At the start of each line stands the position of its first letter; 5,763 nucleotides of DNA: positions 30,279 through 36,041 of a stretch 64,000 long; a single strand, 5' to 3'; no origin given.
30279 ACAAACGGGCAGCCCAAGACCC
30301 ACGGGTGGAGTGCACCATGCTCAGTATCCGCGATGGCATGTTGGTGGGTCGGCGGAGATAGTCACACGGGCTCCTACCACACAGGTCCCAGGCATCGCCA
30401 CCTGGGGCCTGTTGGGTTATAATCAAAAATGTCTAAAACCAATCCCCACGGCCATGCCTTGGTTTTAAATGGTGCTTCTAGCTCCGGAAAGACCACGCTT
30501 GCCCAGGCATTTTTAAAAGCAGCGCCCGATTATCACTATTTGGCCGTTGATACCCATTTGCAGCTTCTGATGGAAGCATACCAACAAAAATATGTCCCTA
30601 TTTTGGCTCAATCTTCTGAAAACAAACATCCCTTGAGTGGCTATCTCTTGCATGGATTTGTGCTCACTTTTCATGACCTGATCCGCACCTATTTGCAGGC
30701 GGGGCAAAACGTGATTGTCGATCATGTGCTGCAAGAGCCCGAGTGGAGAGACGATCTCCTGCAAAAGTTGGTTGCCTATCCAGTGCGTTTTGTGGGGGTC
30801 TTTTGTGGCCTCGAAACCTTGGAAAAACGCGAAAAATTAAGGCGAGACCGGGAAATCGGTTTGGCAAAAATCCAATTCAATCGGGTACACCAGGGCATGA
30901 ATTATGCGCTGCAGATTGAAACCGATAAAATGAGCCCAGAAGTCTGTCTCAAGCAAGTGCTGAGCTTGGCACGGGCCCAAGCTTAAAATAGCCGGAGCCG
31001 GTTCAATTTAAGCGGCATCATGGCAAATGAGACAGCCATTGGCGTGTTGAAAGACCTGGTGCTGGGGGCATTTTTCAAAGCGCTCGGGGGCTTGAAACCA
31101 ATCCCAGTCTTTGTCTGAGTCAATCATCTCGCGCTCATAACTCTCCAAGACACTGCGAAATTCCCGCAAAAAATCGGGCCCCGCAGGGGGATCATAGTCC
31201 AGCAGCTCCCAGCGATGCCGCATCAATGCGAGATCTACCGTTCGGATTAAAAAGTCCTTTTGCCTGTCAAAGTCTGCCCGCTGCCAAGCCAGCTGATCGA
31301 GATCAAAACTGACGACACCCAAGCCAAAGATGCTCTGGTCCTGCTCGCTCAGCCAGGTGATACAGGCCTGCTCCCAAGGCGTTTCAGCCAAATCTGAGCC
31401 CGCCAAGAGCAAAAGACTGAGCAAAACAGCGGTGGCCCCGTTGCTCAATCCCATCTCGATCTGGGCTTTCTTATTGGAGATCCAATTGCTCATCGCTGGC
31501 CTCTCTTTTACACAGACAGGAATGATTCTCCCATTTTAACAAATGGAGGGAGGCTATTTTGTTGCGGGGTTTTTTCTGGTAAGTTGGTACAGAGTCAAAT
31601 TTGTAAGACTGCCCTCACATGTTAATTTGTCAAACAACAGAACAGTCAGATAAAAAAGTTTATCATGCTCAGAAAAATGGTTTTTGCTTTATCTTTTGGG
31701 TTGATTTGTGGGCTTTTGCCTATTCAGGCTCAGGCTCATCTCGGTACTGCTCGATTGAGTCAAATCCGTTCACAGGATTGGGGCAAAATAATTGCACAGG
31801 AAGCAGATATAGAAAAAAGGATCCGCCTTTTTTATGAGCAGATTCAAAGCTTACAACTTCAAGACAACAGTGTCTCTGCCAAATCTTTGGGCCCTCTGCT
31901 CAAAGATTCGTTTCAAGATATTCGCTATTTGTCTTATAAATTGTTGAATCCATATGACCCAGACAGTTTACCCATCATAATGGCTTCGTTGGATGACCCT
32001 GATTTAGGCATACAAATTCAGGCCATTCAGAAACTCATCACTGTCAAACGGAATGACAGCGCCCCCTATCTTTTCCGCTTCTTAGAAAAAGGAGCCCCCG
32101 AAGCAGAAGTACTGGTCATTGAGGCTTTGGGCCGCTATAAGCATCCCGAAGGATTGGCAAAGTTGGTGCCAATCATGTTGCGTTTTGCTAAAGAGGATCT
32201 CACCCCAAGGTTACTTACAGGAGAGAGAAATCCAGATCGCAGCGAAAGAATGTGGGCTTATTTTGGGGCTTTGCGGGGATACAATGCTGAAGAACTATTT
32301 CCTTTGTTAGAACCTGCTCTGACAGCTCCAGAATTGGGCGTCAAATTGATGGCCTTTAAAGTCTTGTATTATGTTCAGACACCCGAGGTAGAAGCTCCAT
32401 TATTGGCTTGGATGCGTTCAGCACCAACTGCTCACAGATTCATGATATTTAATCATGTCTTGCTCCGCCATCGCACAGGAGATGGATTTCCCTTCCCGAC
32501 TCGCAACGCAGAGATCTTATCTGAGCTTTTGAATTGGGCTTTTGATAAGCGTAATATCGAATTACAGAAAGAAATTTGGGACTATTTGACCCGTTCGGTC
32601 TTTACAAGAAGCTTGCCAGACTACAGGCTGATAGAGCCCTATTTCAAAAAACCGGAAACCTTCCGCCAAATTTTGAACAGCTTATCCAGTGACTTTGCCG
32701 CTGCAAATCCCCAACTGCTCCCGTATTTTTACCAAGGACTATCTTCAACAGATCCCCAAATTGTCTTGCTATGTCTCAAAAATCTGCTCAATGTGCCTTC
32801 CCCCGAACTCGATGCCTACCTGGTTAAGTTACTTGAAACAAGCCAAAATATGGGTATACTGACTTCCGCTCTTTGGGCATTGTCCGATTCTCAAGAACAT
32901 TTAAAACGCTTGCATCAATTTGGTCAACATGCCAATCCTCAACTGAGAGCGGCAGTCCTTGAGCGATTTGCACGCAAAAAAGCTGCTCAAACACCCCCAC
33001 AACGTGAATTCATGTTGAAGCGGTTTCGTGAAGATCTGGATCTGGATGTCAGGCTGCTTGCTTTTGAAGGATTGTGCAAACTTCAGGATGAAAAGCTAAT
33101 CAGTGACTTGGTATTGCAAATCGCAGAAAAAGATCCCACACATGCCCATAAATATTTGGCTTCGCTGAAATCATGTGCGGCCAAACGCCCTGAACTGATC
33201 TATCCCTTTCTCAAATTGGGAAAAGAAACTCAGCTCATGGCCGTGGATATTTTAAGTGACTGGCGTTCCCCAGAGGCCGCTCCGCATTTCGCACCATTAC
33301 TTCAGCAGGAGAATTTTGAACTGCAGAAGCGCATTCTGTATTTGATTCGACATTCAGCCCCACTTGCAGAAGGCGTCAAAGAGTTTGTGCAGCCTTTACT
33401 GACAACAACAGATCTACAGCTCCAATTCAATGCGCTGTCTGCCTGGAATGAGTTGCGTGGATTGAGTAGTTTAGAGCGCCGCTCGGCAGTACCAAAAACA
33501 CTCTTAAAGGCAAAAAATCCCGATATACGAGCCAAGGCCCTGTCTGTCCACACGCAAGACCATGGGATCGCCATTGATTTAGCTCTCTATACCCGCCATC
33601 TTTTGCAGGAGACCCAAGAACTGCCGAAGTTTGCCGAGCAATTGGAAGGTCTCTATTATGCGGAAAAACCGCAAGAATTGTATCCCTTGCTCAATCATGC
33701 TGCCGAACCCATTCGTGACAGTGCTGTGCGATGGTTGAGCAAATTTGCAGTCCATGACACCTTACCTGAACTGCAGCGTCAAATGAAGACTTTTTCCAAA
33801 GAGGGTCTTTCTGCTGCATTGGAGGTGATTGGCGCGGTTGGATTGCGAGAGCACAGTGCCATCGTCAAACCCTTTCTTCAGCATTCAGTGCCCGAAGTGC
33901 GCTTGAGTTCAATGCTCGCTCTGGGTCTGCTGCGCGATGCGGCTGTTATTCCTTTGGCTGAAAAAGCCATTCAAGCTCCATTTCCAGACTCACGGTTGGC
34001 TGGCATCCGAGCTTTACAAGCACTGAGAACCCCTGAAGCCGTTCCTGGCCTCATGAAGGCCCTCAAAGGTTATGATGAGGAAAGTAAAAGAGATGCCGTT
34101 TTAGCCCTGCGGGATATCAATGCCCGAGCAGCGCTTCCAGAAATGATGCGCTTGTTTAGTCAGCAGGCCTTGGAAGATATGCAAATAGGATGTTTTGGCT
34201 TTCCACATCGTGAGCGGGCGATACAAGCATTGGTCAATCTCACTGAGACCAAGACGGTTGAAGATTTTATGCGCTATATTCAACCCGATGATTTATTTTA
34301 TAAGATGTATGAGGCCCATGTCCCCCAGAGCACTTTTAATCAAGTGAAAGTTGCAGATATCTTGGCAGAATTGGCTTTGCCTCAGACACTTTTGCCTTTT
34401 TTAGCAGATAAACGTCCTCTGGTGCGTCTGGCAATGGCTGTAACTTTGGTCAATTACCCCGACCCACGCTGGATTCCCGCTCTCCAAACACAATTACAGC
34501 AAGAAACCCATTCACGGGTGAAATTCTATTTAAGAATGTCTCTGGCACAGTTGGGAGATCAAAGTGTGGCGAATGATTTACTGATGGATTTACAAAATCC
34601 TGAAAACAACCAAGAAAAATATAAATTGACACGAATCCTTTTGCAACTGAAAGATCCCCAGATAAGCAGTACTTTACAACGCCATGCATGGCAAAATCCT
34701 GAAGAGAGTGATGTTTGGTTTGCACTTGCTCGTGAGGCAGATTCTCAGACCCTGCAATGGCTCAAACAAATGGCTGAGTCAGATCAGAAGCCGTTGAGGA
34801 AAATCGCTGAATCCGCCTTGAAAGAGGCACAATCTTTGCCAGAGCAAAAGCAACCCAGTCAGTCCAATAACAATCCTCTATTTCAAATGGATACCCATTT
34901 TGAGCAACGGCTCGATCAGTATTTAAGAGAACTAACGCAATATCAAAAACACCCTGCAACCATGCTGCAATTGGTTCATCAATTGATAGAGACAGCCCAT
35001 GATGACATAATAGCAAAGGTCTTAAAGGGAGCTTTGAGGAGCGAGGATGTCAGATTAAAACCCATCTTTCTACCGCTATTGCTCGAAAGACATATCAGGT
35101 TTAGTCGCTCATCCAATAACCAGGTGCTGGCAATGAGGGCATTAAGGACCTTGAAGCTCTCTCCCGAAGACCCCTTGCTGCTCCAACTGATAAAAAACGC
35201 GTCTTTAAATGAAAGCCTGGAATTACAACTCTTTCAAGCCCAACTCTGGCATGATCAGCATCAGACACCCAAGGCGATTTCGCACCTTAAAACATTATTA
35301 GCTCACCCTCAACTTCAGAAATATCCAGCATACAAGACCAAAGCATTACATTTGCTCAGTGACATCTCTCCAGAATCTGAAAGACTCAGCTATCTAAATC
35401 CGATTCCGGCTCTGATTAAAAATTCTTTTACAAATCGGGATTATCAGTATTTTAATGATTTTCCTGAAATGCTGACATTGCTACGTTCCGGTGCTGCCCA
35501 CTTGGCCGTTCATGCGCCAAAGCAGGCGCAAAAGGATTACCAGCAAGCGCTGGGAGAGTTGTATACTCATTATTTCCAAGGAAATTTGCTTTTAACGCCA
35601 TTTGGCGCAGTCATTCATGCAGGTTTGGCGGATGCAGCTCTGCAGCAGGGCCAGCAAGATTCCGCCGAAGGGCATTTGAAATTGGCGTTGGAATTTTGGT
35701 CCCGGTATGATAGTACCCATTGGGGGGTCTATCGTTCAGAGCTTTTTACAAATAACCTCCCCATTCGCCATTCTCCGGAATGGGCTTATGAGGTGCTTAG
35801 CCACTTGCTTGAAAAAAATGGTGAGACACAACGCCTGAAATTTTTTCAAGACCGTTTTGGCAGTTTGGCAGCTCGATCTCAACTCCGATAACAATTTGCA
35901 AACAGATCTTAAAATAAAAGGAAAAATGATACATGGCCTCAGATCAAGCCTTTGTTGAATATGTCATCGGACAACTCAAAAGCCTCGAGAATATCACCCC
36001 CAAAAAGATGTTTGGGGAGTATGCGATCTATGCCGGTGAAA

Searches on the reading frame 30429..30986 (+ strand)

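Call 21: search_protein_families(library=pfam, proteins=[window:30429-30986:+], max_evalue=0.001)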
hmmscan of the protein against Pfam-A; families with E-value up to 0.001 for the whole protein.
window:30429-30986:+ (185 aa): 5 families
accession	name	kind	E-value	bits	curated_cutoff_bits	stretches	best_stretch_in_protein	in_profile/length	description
PF07931.18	CPT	-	1.5e-33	116.5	22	1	10-178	3-168/172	Chloramphenicol phosphotransferase-like protein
PF13671.12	AAA_33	-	9e-11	42.7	27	1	12-141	3-121/143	AAA domain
PF06414.18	Zeta_toxin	-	5.2e-06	26.5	22.3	1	9-139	17-144/199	Zeta toxin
PF13238.12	AAA_18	-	3.2e-05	24.8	29.4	1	12-142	2-115/128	AAA domain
PF13191.12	AAA_16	-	0.00027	21.9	32.6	1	8-61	24-71/167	AAA ATPase domain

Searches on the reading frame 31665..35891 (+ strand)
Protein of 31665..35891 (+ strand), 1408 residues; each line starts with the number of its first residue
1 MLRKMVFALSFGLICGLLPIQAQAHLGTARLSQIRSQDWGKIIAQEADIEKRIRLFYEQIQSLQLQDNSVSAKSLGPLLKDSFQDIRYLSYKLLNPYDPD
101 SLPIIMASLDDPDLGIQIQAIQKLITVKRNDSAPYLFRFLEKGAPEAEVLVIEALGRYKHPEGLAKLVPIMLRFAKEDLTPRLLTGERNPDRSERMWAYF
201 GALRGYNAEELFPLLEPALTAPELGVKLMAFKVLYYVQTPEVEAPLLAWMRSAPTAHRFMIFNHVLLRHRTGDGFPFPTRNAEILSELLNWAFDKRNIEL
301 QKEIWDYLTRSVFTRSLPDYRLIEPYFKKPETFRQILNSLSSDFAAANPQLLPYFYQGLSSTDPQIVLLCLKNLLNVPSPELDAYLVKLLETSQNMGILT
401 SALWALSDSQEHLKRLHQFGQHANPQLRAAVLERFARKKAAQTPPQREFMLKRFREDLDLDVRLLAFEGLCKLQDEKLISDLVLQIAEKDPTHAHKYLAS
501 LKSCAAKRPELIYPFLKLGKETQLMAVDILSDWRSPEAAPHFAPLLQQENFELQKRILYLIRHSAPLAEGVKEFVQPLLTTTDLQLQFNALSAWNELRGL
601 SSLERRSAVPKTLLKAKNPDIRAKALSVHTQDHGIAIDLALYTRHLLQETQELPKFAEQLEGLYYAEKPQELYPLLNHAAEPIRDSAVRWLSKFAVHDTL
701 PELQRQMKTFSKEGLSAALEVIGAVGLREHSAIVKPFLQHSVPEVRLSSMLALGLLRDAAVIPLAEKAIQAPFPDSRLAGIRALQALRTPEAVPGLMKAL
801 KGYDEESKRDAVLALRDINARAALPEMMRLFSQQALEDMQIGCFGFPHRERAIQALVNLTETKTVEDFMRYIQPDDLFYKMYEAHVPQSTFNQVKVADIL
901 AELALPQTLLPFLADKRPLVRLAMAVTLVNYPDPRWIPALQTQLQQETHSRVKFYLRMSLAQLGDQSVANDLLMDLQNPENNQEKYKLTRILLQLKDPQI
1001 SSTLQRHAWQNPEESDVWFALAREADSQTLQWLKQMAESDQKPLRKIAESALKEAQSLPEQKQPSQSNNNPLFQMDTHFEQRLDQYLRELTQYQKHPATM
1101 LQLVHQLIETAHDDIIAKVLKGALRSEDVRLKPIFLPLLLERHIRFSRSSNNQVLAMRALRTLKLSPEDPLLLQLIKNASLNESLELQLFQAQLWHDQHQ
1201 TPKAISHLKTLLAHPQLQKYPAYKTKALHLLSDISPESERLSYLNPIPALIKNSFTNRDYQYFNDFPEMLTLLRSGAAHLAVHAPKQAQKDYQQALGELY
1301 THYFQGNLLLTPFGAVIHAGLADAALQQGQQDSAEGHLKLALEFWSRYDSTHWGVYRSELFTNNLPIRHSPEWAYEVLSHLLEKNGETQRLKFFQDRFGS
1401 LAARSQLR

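Call 21: search_protein_families(library=pfam, proteins=[window:31665-35891:+], max_evalue=0.001)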
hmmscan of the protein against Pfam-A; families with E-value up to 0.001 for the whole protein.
window:31665-35891:+ (1408 aa): 4 families
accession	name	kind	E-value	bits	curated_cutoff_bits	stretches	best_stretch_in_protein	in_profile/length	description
PF13646.12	HEAT_2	-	1.1e-36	125.4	27.7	3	764-831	4-71/88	HEAT repeats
PF03130.22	HEAT_PBS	-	5.3e-11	42.3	20.9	0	777-801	2-26/27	PBS lyase HEAT-like repeat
PF02985.28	HEAT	-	1.6e-08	34.4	23.5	0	351-374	1-24/31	HEAT repeat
PF00514.29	Arm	-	9.4e-06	25.9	20.6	0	386-407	17-37/41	Armadillo/beta-catenin-like repeat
